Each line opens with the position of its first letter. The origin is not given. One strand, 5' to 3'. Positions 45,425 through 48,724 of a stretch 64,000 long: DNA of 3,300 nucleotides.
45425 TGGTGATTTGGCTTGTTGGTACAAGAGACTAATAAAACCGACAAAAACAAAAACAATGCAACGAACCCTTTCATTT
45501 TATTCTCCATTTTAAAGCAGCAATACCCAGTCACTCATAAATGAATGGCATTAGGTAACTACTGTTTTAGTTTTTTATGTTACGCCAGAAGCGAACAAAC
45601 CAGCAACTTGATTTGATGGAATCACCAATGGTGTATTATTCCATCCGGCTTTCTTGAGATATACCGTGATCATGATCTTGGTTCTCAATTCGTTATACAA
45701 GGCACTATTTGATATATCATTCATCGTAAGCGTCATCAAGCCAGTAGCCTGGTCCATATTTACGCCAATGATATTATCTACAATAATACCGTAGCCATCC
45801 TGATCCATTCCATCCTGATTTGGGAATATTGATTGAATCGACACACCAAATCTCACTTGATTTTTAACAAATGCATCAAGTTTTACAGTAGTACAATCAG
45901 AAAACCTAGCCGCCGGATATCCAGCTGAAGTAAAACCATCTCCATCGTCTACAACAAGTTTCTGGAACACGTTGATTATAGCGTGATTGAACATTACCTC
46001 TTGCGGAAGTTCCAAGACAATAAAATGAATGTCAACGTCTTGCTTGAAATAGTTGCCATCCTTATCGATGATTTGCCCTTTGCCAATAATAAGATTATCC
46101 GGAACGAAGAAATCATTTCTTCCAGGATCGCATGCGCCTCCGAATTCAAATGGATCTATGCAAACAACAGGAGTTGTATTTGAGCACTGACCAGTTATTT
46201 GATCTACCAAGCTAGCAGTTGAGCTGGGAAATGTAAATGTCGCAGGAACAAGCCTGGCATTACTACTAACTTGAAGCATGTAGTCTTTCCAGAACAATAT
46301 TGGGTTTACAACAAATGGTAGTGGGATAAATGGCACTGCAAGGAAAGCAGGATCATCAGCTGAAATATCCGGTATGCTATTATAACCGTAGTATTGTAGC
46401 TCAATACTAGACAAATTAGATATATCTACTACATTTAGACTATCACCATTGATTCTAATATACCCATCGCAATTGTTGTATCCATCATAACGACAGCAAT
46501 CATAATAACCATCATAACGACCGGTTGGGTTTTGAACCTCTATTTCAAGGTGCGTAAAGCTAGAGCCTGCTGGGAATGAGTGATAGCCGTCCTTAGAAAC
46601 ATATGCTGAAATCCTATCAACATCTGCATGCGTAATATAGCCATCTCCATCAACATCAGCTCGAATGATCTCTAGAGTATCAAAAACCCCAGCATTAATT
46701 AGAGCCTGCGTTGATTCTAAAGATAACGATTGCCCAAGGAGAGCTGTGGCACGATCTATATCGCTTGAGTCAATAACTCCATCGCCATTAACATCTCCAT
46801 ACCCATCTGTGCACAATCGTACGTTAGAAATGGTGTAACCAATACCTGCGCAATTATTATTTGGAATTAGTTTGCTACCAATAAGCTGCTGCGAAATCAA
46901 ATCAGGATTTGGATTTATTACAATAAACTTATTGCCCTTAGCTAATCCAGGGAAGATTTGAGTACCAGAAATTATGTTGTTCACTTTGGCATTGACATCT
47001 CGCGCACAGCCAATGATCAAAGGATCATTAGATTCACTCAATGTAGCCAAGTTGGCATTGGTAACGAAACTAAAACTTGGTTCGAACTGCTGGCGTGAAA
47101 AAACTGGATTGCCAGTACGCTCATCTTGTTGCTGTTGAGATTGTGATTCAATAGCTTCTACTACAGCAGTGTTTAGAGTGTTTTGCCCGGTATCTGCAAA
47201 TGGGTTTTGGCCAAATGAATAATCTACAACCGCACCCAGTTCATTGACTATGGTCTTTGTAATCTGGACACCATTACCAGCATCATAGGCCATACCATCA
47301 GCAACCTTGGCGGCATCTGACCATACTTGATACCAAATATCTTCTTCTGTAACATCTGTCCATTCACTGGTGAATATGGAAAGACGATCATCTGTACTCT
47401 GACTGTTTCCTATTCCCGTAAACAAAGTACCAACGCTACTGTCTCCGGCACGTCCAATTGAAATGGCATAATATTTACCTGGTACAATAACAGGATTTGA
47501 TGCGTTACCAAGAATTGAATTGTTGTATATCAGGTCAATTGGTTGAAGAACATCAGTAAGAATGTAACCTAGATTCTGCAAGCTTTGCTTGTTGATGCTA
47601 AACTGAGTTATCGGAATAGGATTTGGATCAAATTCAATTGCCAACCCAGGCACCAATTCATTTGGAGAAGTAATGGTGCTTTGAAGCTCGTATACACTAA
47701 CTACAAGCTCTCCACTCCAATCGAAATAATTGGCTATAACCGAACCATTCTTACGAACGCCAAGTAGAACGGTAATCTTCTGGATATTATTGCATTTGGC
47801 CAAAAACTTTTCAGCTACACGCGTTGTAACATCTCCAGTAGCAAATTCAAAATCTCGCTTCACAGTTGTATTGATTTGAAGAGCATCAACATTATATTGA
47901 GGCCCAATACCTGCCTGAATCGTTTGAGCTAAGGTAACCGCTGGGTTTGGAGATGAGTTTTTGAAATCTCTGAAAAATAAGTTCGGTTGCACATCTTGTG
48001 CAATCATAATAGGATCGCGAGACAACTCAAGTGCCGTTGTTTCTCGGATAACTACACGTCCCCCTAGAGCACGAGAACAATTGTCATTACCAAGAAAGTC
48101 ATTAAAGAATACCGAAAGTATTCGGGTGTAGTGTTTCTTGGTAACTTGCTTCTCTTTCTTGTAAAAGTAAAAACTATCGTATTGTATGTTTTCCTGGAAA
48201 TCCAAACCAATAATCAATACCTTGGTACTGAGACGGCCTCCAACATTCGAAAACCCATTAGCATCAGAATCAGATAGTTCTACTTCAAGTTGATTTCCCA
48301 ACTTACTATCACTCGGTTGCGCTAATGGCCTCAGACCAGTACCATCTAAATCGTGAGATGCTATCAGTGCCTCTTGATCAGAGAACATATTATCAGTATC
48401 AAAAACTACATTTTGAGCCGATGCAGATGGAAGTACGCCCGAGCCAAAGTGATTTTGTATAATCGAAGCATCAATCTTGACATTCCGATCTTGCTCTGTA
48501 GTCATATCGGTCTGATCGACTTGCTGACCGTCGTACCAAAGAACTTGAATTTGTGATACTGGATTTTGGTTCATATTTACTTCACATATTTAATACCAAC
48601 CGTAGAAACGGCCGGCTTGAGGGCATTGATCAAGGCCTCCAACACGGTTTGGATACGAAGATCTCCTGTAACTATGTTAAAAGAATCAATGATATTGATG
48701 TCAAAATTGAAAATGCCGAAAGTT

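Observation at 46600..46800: Dockerin-like duplicated calcium-binding loops inside a tail-fibre-like protein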

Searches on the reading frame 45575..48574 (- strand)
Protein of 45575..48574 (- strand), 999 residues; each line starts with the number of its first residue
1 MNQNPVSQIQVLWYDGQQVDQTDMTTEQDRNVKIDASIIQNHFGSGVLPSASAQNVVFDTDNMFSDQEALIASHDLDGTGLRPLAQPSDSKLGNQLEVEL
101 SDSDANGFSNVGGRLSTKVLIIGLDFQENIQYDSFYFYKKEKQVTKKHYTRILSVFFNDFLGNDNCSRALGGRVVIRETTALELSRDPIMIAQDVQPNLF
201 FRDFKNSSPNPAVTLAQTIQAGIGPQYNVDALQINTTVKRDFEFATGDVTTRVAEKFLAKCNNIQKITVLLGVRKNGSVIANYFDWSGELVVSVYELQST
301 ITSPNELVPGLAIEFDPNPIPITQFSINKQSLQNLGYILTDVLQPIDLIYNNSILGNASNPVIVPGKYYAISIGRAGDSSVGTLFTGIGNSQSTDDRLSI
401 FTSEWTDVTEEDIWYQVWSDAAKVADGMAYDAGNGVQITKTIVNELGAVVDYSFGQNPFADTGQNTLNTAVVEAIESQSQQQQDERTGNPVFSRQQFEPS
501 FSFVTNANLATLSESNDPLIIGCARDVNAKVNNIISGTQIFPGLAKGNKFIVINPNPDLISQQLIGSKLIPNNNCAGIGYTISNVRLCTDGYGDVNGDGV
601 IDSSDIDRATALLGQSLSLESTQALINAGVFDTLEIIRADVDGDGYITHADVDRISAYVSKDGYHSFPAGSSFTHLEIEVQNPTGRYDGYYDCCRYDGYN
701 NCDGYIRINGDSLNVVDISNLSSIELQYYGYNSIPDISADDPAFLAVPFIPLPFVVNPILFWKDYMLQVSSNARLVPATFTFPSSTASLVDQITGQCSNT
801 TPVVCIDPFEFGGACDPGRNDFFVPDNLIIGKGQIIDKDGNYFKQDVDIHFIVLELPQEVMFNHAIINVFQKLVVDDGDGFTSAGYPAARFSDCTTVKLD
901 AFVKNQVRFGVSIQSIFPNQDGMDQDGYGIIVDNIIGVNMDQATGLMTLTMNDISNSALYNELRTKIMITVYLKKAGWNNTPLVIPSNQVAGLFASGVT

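Call 3: search_protein_families(library=pfam, proteins=[window:45575-48574:-], max_evalue=10)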
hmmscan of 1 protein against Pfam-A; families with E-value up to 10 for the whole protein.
window:45575-48574:- (999 aa): 6 families
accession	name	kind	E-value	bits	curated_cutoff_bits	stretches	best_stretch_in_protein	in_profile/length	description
PF00404.24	Dockerin_1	-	5.1e-07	30.2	22.9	1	592-659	1-56/57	Dockerin type I domain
PF13499.12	EF-hand_7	-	0.005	17.6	30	1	594-648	12-58/67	EF-hand domain pair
PF13202.12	EF-hand_5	-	0.051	13.5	25.9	2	638-649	7-18/25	EF hand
PF08309.17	LVIVD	-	0.054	13.3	20.2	1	705-726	15-36/42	LVIVD repeat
PF00036.39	EF-hand_1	-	0.073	13.1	25.4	1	639-651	9-21/29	EF hand domain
PF13405.12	EF-hand_6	-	0.16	12.2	25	1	639-652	9-22/30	EF-hand domain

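Call 9: search_protein_families(library=phrogs, proteins=[window:45575-48574:-], max_evalue=0.001)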
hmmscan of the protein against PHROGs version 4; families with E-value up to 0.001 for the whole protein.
window:45575-48574:- (999 aa): 0 families

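Call 10: search_dna_similar(query=window:45575-48574:-, collection=phages, mode=protein, max_rows=30, max_evalue=0.001)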
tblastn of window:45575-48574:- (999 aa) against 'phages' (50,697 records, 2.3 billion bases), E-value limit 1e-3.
No match.

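Call 12: find_homologous_proteins(query=window:45575-48574:-, max_evalue=0.001)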
Query window:45575-48574:- (999 aa): 415 proteins with E <= 0.001 among 8000 candidates; the best 120 are listed.
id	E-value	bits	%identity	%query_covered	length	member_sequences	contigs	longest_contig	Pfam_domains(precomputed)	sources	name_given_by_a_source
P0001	0.0e+0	1973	88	100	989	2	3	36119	PF00404.25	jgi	jgi:hypothetical protein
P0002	0.0e+0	1858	81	100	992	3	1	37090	PF00404.25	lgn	-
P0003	0.0e+0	1837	81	100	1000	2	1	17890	PF00404.25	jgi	-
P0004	0.0e+0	1830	80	100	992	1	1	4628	PF00404.25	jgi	jgi:hypothetical protein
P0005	0.0e+0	1797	78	100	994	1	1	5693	PF00404.25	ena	-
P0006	0.0e+0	1778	78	100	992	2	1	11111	PF00404.25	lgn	-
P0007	0.0e+0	1769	78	99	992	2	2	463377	PF00404.25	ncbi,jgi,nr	ncbi:dockerin type I repeat-containing protein [Candidatus Pacearchaeota archaeon]|jgi:hypothetical 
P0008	0.0e+0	1756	76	100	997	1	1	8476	PF00404.25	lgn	-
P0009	0.0e+0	1733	77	100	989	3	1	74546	PF00404.25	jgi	jgi:hypothetical protein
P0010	0.0e+0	1710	74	100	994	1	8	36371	PF00404.25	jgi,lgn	jgi:hypothetical protein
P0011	0.0e+0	1708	74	100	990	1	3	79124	PF00404.25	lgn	-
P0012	0.0e+0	1599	90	77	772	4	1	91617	PF00404.25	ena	-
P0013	0.0e+0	1584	71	100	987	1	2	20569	PF00404.25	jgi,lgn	jgi:hypothetical protein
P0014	0.0e+0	1583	69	99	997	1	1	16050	PF00404.25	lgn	-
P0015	0.0e+0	1563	69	99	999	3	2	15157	PF00404.25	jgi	jgi:hypothetical protein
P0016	0.0e+0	1494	66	100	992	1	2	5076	PF00404.25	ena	-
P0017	0.0e+0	1492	66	100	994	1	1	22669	PF00404.25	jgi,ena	-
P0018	0.0e+0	1491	67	99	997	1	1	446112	PF00404.25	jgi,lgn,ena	-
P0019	0.0e+0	1489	66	100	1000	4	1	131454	PF00404.25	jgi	jgi:hypothetical protein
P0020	0.0e+0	1481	68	98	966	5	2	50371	PF00404.25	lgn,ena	-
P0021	0.0e+0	1481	66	100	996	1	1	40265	PF00404.25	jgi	-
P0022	0.0e+0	1451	65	99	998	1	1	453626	PF00404.25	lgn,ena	-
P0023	0.0e+0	1447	64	100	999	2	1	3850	PF00404.25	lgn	-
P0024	0.0e+0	1444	65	99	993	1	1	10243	PF00404.25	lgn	-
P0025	0.0e+0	1427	63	100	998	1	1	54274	PF00404.25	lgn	-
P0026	0.0e+0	1420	63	99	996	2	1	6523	PF00404.25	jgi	jgi:hypothetical protein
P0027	0.0e+0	1416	63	100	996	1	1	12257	PF00404.25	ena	-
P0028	0.0e+0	1414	69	67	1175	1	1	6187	PF00404.25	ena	-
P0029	0.0e+0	1396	63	99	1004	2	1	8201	PF00404.25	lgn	-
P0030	0.0e+0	1388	62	99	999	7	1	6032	PF00404.25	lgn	-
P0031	0.0e+0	1377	63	100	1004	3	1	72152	PF00404.25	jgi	-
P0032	0.0e+0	1374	62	99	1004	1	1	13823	PF00404.25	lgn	-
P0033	0.0e+0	1372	62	99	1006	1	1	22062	PF00404.25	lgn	-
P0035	0.0e+0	1371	62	99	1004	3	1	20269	PF00404.25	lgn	-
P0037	0.0e+0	1362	62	100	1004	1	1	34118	PF00404.25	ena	-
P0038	0.0e+0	1360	62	99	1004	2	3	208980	PF00404.25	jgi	jgi:hypothetical protein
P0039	0.0e+0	1350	61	99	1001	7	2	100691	PF00404.25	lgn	-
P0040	0.0e+0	1348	61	99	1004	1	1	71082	PF00404.25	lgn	-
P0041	0.0e+0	1346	60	100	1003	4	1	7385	PF00404.25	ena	-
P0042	0.0e+0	1343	61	99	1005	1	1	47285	PF00404.25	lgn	-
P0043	0.0e+0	1331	61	100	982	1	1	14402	PF00404.25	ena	-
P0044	0.0e+0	1322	62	100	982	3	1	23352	PF00404.25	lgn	-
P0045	0.0e+0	1317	58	99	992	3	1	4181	PF00404.25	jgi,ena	-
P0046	0.0e+0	1315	61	100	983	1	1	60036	PF00404.25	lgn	-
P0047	0.0e+0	1312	60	100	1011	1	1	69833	PF00404.25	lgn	-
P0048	0.0e+0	1271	60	97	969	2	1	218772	PF00404.25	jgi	jgi:hypothetical protein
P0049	0.0e+0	1248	57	99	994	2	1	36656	PF00404.25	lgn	-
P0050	0.0e+0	1216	57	99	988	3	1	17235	PF00404.25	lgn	-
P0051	0.0e+0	1207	55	99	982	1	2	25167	PF00404.25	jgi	jgi:hypothetical protein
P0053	0.0e+0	1204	56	98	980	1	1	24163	PF00404.25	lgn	-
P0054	0.0e+0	1198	56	97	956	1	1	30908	PF00404.25,PF13499.13,PF00036.39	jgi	jgi:hypothetical protein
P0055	0.0e+0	1185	54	99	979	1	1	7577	PF00404.25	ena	-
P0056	0.0e+0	1185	55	99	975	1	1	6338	PF00404.25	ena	-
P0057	0.0e+0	1184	56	99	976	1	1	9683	PF00404.25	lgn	-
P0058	0.0e+0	1182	54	100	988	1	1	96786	PF00404.25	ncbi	-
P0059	0.0e+0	1182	54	99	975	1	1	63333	PF00404.25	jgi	jgi:hypothetical protein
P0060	0.0e+0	1178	55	99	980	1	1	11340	PF00404.25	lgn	-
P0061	0.0e+0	1175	55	99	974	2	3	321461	PF00404.25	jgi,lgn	-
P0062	0.0e+0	1175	56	100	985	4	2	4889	PF00404.25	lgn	-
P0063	0.0e+0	1173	53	99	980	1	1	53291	PF00404.25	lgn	-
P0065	0.0e+0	1169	54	99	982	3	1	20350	PF00404.25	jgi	jgi:hypothetical protein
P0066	0.0e+0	1169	55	100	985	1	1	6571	PF00404.25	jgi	jgi:hypothetical protein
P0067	0.0e+0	1167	55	99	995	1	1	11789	PF00404.25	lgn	-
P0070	0.0e+0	1164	55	99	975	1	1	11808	PF00404.25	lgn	-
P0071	0.0e+0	1162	54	99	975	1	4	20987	PF00404.25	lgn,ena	-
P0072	0.0e+0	1162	54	100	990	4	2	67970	PF00404.25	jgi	-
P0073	0.0e+0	1159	54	98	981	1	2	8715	PF00404.25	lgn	-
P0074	0.0e+0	1158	54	99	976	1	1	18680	PF00404.25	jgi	jgi:hypothetical protein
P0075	0.0e+0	1157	54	99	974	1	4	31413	PF00404.25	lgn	-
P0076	0.0e+0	1156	54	99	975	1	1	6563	PF00404.25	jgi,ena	-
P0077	0.0e+0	1154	53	99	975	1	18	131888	PF00404.25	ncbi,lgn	-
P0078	0.0e+0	1149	54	99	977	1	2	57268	PF00404.25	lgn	-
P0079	0.0e+0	1148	54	97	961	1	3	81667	PF00404.25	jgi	jgi:hypothetical protein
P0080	0.0e+0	1134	53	99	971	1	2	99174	PF00404.25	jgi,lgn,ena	jgi:hypothetical protein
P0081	0.0e+0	1131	54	99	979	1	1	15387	PF00404.25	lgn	-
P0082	0.0e+0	1125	53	99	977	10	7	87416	PF00404.25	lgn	-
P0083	0.0e+0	1125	53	99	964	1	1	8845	PF00404.25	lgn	-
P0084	0.0e+0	1124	53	99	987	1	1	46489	PF00404.25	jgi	-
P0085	0.0e+0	1119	54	97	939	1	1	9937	PF00404.25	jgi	jgi:hypothetical protein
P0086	0.0e+0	1117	53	99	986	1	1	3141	PF00404.25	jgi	jgi:hypothetical protein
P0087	0.0e+0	1113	53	99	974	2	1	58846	PF00404.25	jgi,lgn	jgi:hypothetical protein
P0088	0.0e+0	1110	52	99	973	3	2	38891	PF00404.25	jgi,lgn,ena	jgi:hypothetical protein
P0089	0.0e+0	1110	53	100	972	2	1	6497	PF00404.25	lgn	-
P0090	0.0e+0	1109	53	99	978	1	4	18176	PF00404.25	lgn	-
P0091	0.0e+0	1106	51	99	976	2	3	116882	PF00404.25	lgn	-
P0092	0.0e+0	1105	52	99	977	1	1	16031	PF00404.25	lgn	-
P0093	0.0e+0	1101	50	99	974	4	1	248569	PF00404.25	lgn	-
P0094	0.0e+0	1098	51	99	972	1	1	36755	PF00404.25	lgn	-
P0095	0.0e+0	1097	53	99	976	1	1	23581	PF00404.25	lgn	-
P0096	0.0e+0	1097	52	99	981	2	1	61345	PF00404.25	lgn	-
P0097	0.0e+0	1093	50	99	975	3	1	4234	PF00404.25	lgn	-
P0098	0.0e+0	1091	53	99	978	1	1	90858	-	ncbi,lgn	-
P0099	0.0e+0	1091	52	99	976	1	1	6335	PF00404.25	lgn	-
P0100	0.0e+0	1091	51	99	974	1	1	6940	PF00404.25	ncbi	-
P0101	0.0e+0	1089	52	99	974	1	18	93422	PF00404.25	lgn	-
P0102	0.0e+0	1089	52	99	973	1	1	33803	PF00404.25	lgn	-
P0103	0.0e+0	1088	51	99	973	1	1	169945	PF00404.25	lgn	-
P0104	0.0e+0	1086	52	99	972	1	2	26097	PF00404.25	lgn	-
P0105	0.0e+0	1085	51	99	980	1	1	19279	PF00404.25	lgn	-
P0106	0.0e+0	1084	53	99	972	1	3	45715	PF00404.25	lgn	-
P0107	0.0e+0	1083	52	98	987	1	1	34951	PF00404.25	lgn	-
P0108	0.0e+0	1081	51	99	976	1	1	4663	PF00404.25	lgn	-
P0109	0.0e+0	1079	52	99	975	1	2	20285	PF00404.25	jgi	jgi:hypothetical protein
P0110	0.0e+0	1077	51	99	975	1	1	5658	PF00404.25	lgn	-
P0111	0.0e+0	1077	50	100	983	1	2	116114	PF00404.25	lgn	-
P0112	0.0e+0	1076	52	99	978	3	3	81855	PF00404.25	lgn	-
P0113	0.0e+0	1075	52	99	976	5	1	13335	PF00404.25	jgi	jgi:hypothetical protein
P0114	0.0e+0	1074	51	99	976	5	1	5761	PF00404.25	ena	-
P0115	0.0e+0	1072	52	99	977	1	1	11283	PF00404.25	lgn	-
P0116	0.0e+0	1071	51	99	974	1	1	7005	PF00404.25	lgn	-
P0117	0.0e+0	1068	50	99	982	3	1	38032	PF00404.25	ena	-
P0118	0.0e+0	1067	51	99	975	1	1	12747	PF00404.25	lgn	-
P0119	0.0e+0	1067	51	99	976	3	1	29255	PF00404.25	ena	-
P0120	0.0e+0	1067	52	97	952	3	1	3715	PF00404.25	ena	-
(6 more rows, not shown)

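Call 21: find_encoding_contigs(protein=P0007, flank=10000, max_places=3)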
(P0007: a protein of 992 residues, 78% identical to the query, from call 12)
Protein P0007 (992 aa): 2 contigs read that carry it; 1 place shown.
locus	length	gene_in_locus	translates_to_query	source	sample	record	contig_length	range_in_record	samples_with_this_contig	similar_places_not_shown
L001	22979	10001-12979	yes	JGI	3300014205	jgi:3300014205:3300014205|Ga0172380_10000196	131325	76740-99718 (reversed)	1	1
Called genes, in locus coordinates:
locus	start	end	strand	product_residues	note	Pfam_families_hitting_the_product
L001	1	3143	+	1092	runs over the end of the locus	-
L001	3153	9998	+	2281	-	PF13385:Laminin_G_3 (faint)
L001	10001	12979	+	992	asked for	PF00404:Dockerin_1 (weak)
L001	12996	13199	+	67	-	-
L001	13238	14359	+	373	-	PF13439:Glyco_transf_4 (faint), PF00534:Glycos_transf_1 (weak)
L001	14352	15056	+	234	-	PF00535:Glycos_transf_2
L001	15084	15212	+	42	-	-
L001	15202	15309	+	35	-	-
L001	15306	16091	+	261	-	PF00535:Glycos_transf_2 (weak)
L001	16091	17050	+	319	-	-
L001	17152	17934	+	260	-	PF00535:Glycos_transf_2, PF02709:Glyco_transf_7C (weak)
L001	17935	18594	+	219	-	-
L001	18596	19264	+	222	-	PF05050:Methyltransf_21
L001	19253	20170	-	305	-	PF00852:Glyco_transf_10 (weak)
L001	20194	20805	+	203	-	PF05050:Methyltransf_21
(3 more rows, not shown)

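Call 22: search_solved_structures(query=window:45575-48574:-, max_evalue=1, show_alignments=3)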
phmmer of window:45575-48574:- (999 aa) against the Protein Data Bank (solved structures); distinct sequences matched with E-value up to 1: 2.
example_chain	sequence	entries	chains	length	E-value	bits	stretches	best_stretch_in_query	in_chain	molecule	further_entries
2ccl_B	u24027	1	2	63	0.39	11.6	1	593-659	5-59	ENDO-1,4-BETA-XYLANASE Y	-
9gvb_B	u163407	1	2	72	0.71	10.7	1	588-610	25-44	Group 2 dockerin from R. flavefaciens FD-1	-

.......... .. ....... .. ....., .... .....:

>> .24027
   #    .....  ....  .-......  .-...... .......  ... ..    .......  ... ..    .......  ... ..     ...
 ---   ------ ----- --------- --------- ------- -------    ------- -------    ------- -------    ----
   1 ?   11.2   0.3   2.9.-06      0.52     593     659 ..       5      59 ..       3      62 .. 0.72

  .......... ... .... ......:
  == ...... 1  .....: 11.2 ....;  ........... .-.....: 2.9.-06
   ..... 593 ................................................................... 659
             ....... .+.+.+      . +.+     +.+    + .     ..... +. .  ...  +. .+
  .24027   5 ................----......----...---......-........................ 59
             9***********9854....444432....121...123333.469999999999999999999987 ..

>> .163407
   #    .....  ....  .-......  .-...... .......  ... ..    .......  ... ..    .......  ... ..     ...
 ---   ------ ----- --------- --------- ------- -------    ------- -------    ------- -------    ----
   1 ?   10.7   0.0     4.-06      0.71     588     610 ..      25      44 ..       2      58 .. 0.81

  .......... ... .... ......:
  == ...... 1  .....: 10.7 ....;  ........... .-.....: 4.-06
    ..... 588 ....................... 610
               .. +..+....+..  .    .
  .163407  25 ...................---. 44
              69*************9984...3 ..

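Call 27: find_related_loci(query=window:45575-48574:-, collection=viral_contigs, flank=10000)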
Query window:45575-48574:- (999 aa) in viral_contigs; peptide patterns used: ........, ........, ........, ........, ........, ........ (x = any residue, [..] = any of these).
14 stretches matched a pattern; 5 encode a relative of the query (tblastn E <= 1e-3); 5 distinct loci.
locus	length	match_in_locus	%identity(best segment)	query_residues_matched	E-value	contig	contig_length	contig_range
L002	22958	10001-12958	78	6-998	0e+0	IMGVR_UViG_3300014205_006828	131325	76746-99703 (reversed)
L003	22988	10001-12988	62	3-996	0e+0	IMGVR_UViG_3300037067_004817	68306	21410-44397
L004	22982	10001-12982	66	3-999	0e+0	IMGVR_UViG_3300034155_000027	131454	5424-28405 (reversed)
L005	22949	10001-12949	57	3-993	0e+0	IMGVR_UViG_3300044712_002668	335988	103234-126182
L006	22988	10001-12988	62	3-996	0e+0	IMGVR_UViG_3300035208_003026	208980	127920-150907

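Call 29: list_cluster_members(proteins=[P0007, P0058, P0077, P0098, P0100, window:45575-48574:-])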
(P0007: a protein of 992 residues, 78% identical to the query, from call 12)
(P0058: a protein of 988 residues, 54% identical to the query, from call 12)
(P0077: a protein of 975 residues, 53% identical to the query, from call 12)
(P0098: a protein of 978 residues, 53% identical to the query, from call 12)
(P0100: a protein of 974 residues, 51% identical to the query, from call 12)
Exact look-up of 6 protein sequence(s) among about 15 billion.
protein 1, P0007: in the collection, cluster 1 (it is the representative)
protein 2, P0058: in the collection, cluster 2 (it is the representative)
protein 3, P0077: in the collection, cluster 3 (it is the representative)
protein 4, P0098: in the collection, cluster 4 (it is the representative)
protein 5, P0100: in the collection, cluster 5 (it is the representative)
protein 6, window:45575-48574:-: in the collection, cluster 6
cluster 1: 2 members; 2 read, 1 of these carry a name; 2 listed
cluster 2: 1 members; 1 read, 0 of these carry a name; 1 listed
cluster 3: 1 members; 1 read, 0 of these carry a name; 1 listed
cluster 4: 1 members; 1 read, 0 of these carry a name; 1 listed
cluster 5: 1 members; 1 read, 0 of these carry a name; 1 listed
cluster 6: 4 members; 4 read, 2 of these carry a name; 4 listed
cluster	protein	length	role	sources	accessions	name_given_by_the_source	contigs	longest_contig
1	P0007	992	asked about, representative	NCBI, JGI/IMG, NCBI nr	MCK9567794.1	dockerin type I repeat-containing protein [Candidatus Pacearchaeota archaeon] | hypothetical protein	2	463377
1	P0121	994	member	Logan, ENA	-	-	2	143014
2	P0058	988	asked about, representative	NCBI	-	-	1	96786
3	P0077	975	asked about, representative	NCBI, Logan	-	-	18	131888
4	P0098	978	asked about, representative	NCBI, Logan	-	-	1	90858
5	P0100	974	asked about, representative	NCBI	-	-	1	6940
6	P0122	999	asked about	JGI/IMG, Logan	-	hypothetical protein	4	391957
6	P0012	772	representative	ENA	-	-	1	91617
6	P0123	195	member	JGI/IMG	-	hypothetical protein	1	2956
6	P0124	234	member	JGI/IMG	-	-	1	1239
